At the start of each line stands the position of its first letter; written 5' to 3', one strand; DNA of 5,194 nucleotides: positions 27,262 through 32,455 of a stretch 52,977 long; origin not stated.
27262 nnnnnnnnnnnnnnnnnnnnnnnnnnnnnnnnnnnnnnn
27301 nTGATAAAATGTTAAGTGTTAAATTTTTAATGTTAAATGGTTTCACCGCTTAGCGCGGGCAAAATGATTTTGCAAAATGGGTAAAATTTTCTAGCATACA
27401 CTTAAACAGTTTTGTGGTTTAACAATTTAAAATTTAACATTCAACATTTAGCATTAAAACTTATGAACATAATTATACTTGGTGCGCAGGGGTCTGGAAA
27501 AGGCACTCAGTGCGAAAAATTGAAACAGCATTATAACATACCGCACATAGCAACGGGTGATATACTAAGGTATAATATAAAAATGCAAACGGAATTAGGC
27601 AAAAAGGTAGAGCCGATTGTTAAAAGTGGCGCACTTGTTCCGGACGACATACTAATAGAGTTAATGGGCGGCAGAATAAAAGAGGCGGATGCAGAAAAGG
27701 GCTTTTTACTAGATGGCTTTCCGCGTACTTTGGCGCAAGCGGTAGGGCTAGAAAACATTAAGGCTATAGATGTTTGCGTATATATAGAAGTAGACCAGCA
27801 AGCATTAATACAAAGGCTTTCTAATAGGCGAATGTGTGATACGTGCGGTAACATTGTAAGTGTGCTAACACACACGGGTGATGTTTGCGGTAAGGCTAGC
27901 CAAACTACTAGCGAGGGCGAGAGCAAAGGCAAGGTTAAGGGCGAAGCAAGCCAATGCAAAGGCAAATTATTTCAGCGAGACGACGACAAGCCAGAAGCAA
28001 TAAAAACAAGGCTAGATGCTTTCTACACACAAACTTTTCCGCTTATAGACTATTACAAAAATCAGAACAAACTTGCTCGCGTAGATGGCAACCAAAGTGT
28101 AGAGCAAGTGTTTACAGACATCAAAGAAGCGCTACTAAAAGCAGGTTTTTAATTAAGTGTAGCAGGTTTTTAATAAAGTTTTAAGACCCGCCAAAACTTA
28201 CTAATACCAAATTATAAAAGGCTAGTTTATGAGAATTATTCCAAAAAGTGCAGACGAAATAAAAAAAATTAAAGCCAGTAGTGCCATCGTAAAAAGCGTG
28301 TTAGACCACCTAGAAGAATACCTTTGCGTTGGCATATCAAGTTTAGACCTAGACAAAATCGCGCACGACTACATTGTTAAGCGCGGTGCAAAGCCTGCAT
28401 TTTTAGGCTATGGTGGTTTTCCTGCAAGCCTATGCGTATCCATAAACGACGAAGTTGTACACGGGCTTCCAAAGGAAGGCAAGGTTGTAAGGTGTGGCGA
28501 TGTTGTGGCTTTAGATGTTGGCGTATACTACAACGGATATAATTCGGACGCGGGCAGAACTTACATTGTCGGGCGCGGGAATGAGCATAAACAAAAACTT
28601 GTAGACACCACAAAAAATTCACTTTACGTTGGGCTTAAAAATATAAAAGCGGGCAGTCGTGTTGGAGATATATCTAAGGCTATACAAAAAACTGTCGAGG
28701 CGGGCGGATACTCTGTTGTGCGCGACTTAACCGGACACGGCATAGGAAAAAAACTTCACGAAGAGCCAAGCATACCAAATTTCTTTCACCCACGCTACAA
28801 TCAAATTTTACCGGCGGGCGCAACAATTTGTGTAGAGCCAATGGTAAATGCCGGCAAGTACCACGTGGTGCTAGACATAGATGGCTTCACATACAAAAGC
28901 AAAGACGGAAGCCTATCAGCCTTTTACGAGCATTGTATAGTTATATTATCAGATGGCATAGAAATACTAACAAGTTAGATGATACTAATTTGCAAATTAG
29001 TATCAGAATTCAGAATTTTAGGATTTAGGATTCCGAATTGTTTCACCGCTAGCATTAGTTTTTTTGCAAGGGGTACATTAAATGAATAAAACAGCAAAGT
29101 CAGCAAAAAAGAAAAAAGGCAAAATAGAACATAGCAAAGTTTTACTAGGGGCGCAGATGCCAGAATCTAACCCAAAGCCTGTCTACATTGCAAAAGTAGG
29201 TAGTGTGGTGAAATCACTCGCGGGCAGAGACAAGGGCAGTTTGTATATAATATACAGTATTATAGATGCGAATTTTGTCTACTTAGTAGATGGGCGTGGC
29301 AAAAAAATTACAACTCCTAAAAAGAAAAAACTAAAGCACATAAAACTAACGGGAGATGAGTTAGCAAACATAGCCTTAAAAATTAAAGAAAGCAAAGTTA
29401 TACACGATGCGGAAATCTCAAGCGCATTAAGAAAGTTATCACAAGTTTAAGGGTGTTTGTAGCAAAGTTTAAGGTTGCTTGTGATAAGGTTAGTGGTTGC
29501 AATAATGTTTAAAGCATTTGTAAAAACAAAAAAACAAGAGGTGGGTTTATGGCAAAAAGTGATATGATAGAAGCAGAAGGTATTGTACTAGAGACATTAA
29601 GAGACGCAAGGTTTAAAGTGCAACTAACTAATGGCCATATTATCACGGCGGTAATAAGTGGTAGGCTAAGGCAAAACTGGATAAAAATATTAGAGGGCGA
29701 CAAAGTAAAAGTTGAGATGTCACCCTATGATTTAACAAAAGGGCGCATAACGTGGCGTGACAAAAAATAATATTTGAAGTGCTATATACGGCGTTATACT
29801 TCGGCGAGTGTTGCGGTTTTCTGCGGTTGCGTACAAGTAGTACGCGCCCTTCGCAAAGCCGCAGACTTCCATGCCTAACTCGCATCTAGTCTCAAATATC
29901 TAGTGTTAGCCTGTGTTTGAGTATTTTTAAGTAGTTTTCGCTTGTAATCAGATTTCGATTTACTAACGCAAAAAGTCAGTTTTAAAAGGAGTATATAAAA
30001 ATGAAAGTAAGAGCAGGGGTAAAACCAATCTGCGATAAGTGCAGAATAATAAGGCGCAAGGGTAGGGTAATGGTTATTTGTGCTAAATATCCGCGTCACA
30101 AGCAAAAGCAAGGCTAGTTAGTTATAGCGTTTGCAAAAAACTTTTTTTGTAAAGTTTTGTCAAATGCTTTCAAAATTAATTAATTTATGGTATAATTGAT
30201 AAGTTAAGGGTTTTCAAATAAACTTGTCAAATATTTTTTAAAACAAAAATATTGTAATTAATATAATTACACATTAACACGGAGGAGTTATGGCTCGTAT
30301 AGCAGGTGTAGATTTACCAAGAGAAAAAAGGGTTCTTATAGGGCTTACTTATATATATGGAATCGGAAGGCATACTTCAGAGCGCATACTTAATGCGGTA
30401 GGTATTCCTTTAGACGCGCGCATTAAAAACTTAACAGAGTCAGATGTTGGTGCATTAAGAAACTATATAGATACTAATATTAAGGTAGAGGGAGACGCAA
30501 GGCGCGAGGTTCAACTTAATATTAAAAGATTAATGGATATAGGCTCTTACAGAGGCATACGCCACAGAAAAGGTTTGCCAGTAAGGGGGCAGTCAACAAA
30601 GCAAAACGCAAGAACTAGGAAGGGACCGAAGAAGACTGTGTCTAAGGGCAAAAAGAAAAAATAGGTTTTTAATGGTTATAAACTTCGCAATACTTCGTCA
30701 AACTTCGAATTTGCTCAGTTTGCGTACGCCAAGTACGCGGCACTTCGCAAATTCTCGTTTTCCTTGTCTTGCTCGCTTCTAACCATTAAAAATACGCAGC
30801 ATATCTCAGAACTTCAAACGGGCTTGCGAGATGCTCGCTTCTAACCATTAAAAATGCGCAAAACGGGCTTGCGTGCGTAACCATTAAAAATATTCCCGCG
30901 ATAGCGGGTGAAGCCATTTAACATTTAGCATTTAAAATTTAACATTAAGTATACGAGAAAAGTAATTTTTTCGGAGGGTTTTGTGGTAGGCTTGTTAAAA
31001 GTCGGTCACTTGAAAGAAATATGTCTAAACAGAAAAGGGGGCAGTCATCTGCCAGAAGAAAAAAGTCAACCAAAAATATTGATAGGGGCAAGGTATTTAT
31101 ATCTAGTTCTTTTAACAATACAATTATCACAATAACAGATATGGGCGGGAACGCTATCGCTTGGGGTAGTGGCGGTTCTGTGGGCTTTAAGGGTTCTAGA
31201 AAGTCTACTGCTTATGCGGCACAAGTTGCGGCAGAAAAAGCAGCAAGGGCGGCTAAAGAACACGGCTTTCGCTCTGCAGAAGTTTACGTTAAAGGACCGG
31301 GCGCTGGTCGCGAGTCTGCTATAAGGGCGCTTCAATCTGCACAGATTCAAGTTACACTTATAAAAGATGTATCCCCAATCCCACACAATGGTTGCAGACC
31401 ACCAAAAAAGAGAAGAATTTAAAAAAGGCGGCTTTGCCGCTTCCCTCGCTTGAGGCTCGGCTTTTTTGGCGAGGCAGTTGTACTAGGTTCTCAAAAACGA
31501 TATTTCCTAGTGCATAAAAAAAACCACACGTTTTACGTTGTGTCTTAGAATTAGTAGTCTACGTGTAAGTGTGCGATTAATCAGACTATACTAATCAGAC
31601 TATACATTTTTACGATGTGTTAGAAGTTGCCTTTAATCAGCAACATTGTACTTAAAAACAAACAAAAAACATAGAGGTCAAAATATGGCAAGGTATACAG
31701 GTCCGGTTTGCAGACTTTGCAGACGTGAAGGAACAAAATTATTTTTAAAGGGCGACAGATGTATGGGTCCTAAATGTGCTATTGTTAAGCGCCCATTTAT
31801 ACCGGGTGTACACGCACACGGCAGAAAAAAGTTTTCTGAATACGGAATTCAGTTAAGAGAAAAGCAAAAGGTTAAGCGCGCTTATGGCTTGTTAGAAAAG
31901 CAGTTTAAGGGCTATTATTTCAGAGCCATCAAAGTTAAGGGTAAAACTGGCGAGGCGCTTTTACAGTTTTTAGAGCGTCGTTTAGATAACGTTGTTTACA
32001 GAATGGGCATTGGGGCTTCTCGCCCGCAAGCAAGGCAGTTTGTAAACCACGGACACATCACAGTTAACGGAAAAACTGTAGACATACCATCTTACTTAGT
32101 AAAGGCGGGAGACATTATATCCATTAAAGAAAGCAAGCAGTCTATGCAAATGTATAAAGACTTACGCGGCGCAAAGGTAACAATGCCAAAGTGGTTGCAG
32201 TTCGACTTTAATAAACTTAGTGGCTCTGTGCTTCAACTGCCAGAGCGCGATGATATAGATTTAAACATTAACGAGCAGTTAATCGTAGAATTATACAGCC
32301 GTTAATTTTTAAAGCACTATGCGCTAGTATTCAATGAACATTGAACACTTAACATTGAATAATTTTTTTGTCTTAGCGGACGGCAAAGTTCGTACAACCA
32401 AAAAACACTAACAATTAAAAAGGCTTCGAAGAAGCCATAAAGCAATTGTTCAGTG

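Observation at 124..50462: F1: about 26 copies of a structured intergenic element whose long arms differ between copies but stay self-complementary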

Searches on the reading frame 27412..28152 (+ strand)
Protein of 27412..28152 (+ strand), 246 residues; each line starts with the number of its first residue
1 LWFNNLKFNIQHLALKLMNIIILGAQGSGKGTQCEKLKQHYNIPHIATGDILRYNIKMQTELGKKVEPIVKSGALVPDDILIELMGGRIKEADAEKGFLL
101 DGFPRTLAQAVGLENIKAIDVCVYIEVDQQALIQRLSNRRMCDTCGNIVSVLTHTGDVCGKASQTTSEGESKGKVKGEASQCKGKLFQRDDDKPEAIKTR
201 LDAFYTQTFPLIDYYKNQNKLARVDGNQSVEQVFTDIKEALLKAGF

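Call 10: search_protein_families(library=pfam, proteins=[window:27412-28152:+])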
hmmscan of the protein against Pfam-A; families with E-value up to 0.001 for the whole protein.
window:27412-28152:+ (246 aa): 3 families
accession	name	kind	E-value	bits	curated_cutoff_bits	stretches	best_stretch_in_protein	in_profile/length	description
PF00406.28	ADK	-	5.6e-48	163.3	26.8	1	22-219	1-150/151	Adenylate kinase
PF13207.12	AAA_17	-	4.8e-25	88.9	27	1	23-140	1-123/136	AAA domain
PF13238.12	AAA_18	-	6.9e-06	27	29.4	1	20-142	1-114/128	AAA domain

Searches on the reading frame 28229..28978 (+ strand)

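Call 10: search_protein_families(library=pfam, proteins=[window:28229-28978:+])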
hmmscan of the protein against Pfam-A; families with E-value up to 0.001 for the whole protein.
window:28229-28978:+ (249 aa): 1 family
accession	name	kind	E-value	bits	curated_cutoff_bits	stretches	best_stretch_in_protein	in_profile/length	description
PF00557.29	Peptidase_M24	-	1.2e-41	143.2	23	1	13-239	2-206/208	Metallopeptidase family M24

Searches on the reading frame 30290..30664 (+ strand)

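Call 12: search_protein_families(library=pfam, proteins=[window:30290-30664:+])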
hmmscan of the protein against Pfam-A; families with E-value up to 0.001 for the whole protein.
window:30290-30664:+ (124 aa): 1 family
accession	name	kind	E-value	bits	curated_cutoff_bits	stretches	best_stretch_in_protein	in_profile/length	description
PF00416.27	Ribosomal_S13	-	7.7e-31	107.6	31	1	3-109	1-128/128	Ribosomal protein S13/S18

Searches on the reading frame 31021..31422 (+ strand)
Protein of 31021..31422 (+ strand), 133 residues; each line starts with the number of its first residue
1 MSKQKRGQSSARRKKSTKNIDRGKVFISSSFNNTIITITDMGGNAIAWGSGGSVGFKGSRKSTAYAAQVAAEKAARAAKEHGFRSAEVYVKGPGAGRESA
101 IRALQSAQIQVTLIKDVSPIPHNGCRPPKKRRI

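Call 12: search_protein_families(library=pfam, proteins=[window:31021-31422:+])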
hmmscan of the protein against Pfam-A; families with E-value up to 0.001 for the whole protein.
window:31021-31422:+ (133 aa): 1 family
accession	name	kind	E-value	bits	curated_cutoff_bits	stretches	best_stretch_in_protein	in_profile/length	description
PF00411.24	Ribosomal_S11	-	4.1e-45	153.1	25.1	1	23-132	1-110/110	Ribosomal protein S11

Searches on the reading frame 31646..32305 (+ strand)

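Call 12: search_protein_families(library=pfam, proteins=[window:31646-32305:+])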
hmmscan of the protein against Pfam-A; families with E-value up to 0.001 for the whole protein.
window:31646-32305:+ (219 aa): 3 families
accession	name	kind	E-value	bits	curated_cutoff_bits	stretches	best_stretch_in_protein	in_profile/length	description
PF00163.24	Ribosomal_S4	-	5.4e-32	110.8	23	1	16-110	1-95/95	Ribosomal protein S4/S9 N-terminal domain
PF01479.30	S4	-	2.4e-21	75.6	22.8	1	111-158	1-48/48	S4 domain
PF22421.1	SYY_C-terminal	-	0.00016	21.9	27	1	114-156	22-64/83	Tyrosine--tRNA ligase SYY-like C-terminal domain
